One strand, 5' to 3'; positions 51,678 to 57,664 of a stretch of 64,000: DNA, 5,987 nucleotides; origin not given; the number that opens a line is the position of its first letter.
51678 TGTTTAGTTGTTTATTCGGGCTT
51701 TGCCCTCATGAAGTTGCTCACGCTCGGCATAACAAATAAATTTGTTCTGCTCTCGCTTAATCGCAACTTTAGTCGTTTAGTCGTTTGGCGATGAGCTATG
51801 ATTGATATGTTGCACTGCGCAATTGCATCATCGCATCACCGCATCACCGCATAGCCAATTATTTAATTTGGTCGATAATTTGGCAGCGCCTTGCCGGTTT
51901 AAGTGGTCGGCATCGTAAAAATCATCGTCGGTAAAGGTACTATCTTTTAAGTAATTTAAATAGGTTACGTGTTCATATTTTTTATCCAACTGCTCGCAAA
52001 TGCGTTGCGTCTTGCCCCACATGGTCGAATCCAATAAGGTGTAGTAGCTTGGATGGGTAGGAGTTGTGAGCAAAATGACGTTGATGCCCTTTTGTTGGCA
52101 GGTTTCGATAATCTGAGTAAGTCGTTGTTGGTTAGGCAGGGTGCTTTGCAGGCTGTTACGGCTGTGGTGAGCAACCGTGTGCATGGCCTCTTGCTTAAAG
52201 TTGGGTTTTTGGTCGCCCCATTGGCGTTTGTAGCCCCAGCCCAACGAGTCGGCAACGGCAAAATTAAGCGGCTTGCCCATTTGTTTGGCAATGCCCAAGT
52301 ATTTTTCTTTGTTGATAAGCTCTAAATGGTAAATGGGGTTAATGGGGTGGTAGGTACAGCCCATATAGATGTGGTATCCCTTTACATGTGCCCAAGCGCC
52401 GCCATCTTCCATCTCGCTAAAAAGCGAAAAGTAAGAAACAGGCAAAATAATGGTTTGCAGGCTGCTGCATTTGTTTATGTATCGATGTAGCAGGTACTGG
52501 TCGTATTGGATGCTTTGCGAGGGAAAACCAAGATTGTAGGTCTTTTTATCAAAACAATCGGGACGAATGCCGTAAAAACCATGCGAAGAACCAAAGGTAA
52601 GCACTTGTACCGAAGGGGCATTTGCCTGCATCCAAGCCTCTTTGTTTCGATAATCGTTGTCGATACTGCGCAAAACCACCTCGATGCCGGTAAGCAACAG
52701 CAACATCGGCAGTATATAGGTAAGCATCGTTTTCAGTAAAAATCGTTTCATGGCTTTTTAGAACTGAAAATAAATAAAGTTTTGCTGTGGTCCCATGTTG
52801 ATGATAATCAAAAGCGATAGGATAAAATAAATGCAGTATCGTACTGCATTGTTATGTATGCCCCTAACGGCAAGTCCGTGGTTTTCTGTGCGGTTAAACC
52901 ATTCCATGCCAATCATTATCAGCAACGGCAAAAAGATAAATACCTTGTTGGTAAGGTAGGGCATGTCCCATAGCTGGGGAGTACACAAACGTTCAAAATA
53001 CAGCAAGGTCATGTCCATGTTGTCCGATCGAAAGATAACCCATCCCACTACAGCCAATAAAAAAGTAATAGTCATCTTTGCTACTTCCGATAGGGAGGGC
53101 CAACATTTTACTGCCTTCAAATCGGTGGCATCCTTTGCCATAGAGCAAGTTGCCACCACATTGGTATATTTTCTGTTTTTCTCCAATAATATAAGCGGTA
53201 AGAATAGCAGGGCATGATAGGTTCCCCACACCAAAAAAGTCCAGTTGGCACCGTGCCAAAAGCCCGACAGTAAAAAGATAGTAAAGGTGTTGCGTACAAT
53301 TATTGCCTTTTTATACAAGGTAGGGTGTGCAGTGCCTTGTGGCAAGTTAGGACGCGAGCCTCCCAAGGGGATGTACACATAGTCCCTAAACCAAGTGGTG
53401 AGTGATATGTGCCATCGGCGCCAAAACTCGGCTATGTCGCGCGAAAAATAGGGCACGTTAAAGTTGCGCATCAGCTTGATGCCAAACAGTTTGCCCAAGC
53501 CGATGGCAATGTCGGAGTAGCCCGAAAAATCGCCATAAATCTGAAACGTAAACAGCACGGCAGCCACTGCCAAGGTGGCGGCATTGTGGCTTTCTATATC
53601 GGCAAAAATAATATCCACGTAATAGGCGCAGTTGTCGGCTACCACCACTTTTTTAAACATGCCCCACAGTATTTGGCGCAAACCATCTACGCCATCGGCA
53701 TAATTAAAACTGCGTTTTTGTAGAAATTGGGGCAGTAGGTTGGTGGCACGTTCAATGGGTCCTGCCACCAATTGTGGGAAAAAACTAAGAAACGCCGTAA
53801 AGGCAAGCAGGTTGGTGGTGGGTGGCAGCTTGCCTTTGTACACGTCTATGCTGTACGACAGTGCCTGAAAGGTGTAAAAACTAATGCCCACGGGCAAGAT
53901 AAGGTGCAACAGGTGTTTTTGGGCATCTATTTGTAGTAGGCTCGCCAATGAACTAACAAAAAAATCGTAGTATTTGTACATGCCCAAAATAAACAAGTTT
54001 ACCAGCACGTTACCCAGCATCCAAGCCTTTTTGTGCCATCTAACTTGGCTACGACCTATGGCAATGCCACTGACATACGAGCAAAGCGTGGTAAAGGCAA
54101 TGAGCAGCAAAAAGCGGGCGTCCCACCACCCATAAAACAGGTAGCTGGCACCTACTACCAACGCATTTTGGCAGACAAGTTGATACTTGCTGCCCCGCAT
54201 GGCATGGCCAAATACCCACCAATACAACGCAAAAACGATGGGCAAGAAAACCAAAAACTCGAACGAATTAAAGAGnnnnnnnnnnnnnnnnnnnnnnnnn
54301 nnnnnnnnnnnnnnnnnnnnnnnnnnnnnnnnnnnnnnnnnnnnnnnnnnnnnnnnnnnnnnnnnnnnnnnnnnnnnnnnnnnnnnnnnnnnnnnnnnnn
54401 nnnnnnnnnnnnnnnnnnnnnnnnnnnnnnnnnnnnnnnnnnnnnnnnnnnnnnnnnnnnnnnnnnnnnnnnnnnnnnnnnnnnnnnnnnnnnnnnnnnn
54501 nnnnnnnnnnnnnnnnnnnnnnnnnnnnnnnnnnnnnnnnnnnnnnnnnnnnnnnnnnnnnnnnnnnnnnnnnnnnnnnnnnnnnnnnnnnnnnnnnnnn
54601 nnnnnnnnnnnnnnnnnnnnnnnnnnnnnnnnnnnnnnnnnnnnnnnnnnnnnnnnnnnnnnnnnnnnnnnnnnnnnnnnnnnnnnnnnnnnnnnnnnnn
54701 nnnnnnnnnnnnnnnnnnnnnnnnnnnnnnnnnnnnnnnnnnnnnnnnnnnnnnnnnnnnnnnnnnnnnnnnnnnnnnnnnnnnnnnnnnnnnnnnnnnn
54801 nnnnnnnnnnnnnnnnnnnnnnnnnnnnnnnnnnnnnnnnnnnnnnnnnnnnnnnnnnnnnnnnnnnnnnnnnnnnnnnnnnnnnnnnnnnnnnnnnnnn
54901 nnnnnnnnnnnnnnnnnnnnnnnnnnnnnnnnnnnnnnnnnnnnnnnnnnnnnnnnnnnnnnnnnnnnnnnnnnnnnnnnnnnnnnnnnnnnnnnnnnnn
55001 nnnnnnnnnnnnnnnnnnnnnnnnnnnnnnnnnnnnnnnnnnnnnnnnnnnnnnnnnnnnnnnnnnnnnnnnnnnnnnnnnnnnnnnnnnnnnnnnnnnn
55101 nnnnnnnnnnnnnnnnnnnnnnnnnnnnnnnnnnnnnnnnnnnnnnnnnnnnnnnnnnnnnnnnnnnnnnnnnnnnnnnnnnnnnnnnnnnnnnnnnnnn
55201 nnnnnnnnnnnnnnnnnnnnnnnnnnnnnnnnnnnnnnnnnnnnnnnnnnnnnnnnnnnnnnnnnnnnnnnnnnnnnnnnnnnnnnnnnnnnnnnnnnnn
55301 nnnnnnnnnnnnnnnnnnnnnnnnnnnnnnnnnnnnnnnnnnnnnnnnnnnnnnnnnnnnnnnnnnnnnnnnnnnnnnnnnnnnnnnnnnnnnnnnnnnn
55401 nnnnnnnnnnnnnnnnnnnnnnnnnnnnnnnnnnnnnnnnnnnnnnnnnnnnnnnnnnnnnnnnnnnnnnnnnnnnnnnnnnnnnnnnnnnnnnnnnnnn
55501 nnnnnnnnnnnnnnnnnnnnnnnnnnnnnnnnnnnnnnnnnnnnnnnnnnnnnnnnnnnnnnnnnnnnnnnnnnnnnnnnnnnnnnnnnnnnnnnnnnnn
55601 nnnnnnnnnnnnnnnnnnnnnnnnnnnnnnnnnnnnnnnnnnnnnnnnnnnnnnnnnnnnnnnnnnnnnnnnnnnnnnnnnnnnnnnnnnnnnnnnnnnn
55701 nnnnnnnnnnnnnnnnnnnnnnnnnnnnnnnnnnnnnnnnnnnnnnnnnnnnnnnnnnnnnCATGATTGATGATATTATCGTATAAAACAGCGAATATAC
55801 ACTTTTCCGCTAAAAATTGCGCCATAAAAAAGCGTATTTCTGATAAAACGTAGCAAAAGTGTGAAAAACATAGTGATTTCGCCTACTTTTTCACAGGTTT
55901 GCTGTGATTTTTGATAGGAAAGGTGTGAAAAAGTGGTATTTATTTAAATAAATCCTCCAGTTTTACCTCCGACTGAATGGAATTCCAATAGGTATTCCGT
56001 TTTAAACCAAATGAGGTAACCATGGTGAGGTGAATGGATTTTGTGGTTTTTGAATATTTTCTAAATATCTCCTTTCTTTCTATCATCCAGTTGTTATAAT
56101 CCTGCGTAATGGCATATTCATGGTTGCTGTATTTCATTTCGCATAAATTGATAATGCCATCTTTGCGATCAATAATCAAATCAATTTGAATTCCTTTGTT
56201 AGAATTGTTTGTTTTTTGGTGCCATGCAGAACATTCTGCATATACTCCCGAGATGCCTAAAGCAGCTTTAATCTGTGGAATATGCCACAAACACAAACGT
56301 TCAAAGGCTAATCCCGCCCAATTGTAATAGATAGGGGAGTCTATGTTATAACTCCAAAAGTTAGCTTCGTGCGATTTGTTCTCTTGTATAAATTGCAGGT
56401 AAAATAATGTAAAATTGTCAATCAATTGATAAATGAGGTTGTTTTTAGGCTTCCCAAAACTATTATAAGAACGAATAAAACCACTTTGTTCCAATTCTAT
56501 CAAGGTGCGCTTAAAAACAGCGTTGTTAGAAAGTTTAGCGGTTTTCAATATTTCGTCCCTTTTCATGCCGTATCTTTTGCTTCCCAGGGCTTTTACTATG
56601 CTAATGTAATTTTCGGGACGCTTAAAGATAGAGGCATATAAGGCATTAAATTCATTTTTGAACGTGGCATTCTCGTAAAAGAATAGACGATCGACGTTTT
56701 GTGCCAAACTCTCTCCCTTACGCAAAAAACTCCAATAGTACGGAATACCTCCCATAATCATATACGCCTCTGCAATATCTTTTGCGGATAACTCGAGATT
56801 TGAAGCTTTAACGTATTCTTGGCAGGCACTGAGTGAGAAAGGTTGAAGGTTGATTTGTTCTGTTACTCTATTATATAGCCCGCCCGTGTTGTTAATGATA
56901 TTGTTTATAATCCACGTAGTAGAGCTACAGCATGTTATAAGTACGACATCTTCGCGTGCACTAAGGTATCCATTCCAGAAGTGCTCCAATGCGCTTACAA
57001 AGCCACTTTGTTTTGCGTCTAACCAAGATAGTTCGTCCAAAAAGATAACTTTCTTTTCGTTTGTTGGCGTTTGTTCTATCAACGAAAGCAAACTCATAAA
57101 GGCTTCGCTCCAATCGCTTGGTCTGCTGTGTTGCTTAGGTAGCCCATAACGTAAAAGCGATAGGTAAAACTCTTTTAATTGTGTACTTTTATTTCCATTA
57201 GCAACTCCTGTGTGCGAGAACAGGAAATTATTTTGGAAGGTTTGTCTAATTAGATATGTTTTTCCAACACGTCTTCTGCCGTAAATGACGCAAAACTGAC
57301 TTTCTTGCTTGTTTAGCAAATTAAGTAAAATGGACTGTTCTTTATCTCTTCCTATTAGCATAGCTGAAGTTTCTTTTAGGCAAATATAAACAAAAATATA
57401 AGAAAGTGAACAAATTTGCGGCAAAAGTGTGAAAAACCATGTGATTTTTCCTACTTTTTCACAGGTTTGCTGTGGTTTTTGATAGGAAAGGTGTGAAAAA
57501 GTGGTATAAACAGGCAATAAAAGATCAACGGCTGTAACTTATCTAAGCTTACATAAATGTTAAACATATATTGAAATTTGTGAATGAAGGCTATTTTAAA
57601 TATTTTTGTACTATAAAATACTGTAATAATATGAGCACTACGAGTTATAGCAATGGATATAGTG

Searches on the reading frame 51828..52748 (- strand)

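Call 70: search_protein_families(library=pfam, proteins=[window:51828-52748:-], max_evalue=0.0001)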
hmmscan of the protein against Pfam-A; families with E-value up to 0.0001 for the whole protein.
window:51828-52748:- (306 aa): 1 family
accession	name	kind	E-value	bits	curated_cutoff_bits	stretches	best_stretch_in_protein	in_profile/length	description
PF07611.17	DUF1574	-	7.4e-06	26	29.1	0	206-284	249-327/342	Protein of unknown function (DUF1574)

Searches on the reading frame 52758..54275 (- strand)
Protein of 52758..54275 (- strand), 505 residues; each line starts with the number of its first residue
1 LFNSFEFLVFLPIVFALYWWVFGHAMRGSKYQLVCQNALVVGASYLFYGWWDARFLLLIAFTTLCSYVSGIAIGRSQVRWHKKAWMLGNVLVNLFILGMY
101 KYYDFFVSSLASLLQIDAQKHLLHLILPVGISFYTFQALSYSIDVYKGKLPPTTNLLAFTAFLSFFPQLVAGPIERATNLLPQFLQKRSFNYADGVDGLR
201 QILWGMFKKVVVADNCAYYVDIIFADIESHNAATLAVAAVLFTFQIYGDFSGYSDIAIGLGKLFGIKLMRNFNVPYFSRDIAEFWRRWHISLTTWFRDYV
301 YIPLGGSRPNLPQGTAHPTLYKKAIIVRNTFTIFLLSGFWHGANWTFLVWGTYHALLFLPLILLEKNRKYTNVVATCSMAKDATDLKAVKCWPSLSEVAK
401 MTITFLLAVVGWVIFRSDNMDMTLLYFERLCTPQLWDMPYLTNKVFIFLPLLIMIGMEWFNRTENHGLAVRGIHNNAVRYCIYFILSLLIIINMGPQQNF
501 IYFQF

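Call 18: search_protein_families(library=pfam, proteins=[window:52758-54275:-], max_evalue=0.00001)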
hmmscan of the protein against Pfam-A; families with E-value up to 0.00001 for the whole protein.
window:52758-54275:- (505 aa): 1 family
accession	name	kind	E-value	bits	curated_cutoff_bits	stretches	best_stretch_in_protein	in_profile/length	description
PF03062.24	MBOAT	-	1.5e-22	80.8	27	1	154-360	79-293/337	MBOAT, membrane-bound O-acyltransferase family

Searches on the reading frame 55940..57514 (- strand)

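Call 18: search_protein_families(library=pfam, proteins=[window:55940-57514:-], max_evalue=0.00001)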
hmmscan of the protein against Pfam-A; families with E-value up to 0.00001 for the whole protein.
window:55940-57514:- (524 aa): 3 families
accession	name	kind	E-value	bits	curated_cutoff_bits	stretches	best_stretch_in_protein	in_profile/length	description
PF01637.24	ATPase_2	-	8.1e-16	58.9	33.2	1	56-260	4-221/225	ATPase domain predominantly from Archaea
PF13173.12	AAA_14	-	7.2e-08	32.9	27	1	73-228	3-125/129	AAA domain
PF13191.12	AAA_16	-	2e-07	32.1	32.6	1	53-175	2-154/167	AAA ATPase domain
